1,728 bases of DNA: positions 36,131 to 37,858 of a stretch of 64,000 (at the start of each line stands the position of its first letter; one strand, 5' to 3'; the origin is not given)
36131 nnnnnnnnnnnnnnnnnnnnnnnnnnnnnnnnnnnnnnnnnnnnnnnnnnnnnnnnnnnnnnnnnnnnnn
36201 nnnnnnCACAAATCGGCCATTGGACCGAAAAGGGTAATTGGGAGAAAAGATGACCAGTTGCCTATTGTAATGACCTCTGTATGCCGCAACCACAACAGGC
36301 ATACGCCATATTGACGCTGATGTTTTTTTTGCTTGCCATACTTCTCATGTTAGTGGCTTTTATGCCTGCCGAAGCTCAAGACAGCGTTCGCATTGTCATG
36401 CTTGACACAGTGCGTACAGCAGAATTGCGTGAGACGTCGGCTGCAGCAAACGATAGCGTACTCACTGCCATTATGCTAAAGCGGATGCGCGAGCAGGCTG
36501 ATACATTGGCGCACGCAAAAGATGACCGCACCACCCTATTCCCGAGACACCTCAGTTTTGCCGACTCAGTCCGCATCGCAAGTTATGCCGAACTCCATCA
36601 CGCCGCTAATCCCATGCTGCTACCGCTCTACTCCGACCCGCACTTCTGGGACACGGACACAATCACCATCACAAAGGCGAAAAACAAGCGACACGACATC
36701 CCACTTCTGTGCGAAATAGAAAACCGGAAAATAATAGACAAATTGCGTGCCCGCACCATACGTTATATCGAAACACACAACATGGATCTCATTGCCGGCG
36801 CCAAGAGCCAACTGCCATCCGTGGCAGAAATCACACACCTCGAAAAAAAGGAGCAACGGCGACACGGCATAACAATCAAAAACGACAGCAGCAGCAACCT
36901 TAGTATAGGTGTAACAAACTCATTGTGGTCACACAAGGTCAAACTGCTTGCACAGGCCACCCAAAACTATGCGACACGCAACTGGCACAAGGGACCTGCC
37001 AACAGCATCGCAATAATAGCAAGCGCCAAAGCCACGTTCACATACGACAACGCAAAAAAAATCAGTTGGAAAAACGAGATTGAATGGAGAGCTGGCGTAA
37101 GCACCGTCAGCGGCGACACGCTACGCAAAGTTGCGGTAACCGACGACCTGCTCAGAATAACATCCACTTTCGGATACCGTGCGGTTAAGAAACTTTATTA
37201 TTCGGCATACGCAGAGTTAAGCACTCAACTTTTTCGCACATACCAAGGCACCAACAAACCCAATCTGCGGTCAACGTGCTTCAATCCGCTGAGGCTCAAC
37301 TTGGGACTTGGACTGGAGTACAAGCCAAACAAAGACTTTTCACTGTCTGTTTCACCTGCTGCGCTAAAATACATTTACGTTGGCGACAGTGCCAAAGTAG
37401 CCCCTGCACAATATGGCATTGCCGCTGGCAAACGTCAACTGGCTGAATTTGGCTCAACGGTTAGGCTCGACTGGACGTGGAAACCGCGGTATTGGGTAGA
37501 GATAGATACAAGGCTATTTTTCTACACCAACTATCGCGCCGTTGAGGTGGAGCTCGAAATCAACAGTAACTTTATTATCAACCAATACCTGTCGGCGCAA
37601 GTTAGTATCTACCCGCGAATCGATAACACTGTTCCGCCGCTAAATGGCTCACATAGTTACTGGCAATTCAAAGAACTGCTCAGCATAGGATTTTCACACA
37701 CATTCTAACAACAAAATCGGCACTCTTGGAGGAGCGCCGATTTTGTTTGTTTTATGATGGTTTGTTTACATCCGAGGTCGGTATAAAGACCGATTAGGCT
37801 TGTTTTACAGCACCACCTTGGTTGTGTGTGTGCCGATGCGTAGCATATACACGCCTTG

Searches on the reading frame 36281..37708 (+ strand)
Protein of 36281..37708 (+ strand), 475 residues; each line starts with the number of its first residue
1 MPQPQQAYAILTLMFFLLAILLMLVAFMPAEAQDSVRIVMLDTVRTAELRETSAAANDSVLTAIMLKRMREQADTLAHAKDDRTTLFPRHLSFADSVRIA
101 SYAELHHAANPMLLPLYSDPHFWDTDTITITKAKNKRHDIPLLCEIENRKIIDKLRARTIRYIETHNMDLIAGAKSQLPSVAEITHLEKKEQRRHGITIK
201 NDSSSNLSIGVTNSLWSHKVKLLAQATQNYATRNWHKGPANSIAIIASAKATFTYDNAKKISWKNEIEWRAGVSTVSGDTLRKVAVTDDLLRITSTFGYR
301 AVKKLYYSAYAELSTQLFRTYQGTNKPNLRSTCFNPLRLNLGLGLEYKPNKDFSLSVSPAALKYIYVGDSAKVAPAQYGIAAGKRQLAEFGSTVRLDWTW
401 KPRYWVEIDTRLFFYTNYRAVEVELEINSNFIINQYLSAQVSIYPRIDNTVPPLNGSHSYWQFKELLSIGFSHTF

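Call 32: search_protein_families(library=pfam, proteins=[window:36281-37708:+], max_evalue=0.00001)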
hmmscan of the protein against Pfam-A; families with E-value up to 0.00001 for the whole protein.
window:36281-37708:+ (475 aa): 1 family
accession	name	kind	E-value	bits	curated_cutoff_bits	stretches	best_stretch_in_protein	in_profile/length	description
PF11276.14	DUF3078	-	1.2e-22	80.6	25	1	228-321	3-92/92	Protein of unknown function (DUF3078)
